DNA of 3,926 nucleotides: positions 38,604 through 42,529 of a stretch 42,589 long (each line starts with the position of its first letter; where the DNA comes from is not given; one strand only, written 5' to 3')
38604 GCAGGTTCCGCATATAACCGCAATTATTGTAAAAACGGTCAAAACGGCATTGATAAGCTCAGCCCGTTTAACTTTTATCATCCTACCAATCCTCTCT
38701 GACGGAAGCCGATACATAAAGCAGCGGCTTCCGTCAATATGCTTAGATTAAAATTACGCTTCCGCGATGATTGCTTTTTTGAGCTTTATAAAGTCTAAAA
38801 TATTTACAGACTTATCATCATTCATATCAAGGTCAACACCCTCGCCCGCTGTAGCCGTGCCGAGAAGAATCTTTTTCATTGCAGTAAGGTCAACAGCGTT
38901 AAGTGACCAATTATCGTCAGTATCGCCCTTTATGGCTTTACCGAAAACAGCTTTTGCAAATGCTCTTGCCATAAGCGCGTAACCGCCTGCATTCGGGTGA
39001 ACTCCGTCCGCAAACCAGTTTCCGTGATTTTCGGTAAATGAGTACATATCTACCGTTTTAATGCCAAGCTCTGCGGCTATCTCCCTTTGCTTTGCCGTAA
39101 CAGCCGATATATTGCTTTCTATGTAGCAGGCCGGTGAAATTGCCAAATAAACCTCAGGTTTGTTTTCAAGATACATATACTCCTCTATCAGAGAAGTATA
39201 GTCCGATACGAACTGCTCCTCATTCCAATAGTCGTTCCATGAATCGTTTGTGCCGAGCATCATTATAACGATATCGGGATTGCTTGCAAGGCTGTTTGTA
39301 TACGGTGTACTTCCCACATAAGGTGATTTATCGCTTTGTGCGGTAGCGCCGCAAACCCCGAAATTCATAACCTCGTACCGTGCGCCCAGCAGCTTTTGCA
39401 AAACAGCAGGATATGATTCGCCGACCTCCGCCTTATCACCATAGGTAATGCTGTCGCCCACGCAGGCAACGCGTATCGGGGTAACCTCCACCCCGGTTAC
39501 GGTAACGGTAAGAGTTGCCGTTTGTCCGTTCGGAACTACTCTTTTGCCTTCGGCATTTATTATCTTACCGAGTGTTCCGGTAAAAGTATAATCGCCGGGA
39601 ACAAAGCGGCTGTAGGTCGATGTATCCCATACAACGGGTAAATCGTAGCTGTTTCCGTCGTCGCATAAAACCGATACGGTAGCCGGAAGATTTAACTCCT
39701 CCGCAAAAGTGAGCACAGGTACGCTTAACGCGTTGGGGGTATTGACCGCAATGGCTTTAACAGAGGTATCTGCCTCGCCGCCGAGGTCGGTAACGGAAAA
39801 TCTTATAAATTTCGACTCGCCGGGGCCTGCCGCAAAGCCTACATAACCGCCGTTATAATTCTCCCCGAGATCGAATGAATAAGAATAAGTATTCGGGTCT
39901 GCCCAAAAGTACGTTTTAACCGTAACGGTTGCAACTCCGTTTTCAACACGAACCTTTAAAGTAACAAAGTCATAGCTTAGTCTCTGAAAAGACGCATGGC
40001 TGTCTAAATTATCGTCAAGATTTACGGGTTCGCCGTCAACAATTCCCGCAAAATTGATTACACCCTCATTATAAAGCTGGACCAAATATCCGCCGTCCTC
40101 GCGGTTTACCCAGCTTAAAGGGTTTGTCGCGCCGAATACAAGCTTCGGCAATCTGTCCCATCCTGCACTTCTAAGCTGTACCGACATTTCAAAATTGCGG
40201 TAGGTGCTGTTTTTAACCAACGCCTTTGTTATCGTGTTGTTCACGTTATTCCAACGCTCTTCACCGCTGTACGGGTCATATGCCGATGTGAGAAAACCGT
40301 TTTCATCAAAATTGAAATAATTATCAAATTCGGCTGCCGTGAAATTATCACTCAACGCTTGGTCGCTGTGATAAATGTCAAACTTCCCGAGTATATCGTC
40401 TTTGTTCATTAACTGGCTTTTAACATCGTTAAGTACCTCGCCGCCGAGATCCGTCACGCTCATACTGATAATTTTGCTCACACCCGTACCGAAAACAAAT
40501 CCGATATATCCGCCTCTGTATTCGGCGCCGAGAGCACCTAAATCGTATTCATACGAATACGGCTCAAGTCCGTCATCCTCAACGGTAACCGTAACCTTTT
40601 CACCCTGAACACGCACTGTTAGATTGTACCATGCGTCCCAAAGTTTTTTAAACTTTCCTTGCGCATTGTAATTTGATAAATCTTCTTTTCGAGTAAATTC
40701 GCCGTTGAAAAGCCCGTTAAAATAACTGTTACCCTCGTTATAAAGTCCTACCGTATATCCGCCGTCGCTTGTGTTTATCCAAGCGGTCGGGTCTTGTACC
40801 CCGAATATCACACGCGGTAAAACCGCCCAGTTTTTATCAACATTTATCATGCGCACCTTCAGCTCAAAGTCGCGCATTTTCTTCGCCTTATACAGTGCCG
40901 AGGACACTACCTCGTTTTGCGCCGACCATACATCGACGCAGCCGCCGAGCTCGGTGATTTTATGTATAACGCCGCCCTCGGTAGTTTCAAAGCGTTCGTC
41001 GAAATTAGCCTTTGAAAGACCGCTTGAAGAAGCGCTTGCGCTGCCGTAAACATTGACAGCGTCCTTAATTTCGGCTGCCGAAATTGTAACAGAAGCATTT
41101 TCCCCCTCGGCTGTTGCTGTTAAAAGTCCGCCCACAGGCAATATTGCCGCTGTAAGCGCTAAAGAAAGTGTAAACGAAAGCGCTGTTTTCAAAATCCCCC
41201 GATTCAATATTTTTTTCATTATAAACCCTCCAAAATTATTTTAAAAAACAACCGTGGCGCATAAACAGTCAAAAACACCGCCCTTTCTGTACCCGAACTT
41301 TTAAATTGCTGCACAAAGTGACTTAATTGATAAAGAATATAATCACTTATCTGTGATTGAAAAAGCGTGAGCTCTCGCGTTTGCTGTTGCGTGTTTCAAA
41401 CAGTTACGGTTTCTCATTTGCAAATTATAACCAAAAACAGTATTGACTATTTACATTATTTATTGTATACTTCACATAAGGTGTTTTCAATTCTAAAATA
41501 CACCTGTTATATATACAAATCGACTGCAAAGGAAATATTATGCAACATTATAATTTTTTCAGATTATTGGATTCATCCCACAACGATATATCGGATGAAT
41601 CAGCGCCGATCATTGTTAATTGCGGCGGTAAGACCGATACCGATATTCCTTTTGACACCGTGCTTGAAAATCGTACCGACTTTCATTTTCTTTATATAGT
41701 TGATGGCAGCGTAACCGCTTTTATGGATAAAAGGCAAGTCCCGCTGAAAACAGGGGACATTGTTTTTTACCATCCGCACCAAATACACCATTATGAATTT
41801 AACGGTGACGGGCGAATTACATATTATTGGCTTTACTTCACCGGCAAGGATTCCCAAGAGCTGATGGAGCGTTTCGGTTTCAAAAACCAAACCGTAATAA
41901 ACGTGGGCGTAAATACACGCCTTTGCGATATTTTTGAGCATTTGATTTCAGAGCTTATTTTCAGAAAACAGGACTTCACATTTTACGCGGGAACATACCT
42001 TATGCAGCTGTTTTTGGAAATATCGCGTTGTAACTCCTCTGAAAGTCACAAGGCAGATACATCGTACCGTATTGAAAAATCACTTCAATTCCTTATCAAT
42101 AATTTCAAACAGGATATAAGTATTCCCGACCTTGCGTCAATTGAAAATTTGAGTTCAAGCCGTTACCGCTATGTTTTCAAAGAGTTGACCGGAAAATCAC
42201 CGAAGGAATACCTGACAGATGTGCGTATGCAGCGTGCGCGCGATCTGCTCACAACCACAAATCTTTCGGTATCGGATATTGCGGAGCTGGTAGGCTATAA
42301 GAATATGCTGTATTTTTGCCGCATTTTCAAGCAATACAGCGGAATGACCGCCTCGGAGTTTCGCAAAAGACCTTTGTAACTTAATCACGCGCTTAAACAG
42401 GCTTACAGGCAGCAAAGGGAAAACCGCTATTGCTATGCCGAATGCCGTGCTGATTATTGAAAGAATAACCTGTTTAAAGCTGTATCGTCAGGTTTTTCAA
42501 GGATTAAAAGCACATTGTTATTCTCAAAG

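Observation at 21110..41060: Unassigned ~200-aa ConA-like beta-sandwich module present in nine copies on three surface proteins (candidate new carbohydrate-binding family)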

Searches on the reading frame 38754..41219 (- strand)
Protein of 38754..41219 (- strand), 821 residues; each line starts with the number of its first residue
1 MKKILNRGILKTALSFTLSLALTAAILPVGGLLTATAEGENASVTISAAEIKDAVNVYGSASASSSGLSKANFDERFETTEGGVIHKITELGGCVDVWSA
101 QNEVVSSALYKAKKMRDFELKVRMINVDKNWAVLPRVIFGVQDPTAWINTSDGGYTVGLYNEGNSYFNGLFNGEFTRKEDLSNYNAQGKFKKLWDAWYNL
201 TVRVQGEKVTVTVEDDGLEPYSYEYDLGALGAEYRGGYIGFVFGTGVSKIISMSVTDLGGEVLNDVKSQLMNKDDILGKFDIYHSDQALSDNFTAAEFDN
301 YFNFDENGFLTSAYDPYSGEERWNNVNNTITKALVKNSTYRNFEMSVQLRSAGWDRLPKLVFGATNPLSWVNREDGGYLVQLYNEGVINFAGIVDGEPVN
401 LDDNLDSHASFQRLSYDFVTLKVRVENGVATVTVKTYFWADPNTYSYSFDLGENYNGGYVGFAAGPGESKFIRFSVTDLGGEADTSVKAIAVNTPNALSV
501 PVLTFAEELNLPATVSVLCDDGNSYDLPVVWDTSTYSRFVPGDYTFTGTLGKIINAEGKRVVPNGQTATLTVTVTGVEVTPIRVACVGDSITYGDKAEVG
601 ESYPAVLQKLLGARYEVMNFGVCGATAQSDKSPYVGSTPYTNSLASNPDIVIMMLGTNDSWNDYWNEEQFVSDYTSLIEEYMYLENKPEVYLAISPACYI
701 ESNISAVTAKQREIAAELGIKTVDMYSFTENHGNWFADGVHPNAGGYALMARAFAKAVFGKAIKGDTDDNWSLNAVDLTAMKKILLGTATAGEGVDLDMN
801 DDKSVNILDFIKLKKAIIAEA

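Call 6: search_protein_families(library=pfam, proteins=[window:38754-41219:-], max_evalue=0.1)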
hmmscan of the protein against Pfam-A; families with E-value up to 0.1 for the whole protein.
window:38754-41219:- (821 aa): 6 families
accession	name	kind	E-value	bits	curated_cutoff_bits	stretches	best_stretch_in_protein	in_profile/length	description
PF13472.12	Lipase_GDSL_2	-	1.4e-24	88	32.9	1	586-749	1-178/178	GDSL-like Lipase/Acylhydrolase family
PF00657.28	Lipase_GDSL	-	2.6e-17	64.1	23.6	1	584-754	1-208/208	GDSL-like Lipase/Acylhydrolase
PF07532.17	Big_4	-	1.2e-09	38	22.1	1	507-550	12-56/59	Bacterial Ig-like domain (group 4)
PF00404.24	Dockerin_1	-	6.5e-06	26.7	22.9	1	764-817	1-56/57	Dockerin type I domain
PF06439.18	3keto-disac_hyd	-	0.0012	19.3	26.8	1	79-215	27-145/187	3-keto-disaccharide hydrolase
PF04311.20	DUF459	-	0.0079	16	27.2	1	646-738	58-162/197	Protein of unknown function (DUF459)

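Call 35: find_related_loci(query=window:38754-41219:-, collection=genome_contigs, flank=10000)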
Query window:38754-41219:- (821 aa) in genome_contigs; peptide patterns used: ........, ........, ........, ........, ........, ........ (x = any residue, [..] = any of these).
15 stretches matched a pattern; 8 encode a relative of the query (tblastn E <= 1e-3); 8 distinct loci.
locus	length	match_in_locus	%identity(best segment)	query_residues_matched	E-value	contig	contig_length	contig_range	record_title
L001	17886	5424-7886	95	1-821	0e+0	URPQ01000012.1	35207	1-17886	uncultured Ruminococcaceae bacterium isolate UMGS1222 genome assembly, contig: NODE_702_length_35207_cov_4.534159, whole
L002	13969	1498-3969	93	1-821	0e+0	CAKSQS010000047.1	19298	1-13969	MAG: uncultured Eubacteriales bacterium isolate REFINED_METABAT215_TOP10_CONTIGS_1500_ASSEMBLY_K77_MERGED__Hadza_MoBio_h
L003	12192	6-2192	94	96-821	0e+0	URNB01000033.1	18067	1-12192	uncultured Ruminococcaceae bacterium isolate UMGS1148 genome assembly, contig: NODE_2061_length_18067_cov_4.917610, whol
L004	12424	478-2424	58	43-487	2e-150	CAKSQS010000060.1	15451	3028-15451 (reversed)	MAG: uncultured Eubacteriales bacterium isolate REFINED_METABAT215_TOP10_CONTIGS_1500_ASSEMBLY_K77_MERGED__Hadza_MoBio_h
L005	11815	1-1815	60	47-497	8e-142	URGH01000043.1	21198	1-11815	uncultured Ruminococcaceae bacterium isolate UMGS974 genome assembly, contig: NODE_700_length_21198_cov_5.257769, whole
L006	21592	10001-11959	61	43-497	3e-160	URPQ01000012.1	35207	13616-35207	uncultured Ruminococcaceae bacterium isolate UMGS1222 genome assembly, contig: NODE_702_length_35207_cov_4.534159, whole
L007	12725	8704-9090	25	549-665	8e-5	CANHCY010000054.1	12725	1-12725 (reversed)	MAG: Chitinophagaceae bacterium isolate RE-18aug17-282 genome assembly, contig: RE-18aug17-C7455, whole genome shotgun s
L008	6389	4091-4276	37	756-819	3e-4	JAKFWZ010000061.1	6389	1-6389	MAG: Candidatus Daviesbacteria bacterium isolate ND2_Bin_11 ND2_0001597, whole genome shotgun sequence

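Call 38: search_protein_families(library=ncbifam, max_evalue=0.01, proteins=[window:38754-41219:-])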
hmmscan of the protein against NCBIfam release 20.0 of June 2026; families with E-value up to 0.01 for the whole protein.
window:38754-41219:- (821 aa): 3 families
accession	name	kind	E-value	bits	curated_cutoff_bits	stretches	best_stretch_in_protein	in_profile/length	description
NF042968.1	AcxylEst_AxeA1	equivalog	1.6e-29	102.6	700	1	578-752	271-457/459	acetylxylan esterase AxeA1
NF042969.1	AcxyGlmanDactase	equivalog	0.00067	18.7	500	1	646-756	208-315/323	bifunctional acetylxylan esterase/glucomannan deacetylase AxeC2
NF007819.1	PRK10528.1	equivalog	0.00085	19.1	270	1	586-756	33-202/210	multifunctional acyl-CoA thioesterase I/protease I/lysophospholipase L1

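Call 79: find_encoding_contigs(protein=window:38754-41219:-, flank=3000, max_places=4)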
Protein window:38754-41219:- (821 aa): 1 contig read that carries it; 1 place shown.
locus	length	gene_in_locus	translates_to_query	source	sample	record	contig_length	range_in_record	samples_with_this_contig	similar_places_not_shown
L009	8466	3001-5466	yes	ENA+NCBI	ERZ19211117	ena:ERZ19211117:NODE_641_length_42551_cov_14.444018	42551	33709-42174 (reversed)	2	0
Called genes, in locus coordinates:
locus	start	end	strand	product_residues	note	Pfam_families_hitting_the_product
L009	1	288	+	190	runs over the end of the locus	PF12833:HTH_18, PF00165:HTH_AraC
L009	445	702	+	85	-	-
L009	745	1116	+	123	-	-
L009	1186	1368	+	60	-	-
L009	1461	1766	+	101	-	PF13518:HTH_28 (weak), PF13551:HTH_29 (weak)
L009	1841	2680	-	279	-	PF02311:AraC_binding, PF07883:Cupin_2 (weak), PF00165:HTH_AraC (weak), PF12833:HTH_18, PF00165:HTH_AraC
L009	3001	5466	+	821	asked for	PF07532:Big_4, PF00657:Lipase_GDSL, PF13472:Lipase_GDSL_2, PF00404:Dockerin_1 (weak)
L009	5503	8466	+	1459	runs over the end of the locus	PF06439:3keto-disac_hyd (faint), PF00657:Lipase_GDSL, PF13472:Lipase_GDSL_2, PF07532:Big_4 (weak)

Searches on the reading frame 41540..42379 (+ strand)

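Call 10: search_protein_families(library=pfam, max_evalue=0.001, proteins=[window:41540-42379:+])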
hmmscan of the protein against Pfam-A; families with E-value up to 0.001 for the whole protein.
window:41540-42379:+ (279 aa): 4 families
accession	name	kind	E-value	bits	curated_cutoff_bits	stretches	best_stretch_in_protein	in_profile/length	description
PF12833.13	HTH_18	-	3.5e-23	82.1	33.6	1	198-277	1-80/80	Helix-turn-helix domain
PF00165.29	HTH_AraC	-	1.1e-18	67.4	26.6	2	239-276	6-42/42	Bacterial regulatory helix-turn-helix proteins, AraC family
PF02311.25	AraC_binding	-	3.1e-17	63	21.1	1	47-157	23-134/135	AraC-like ligand binding domain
PF07883.17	Cupin_2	-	2.5e-07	30.7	27.2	1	49-99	20-70/70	Cupin domain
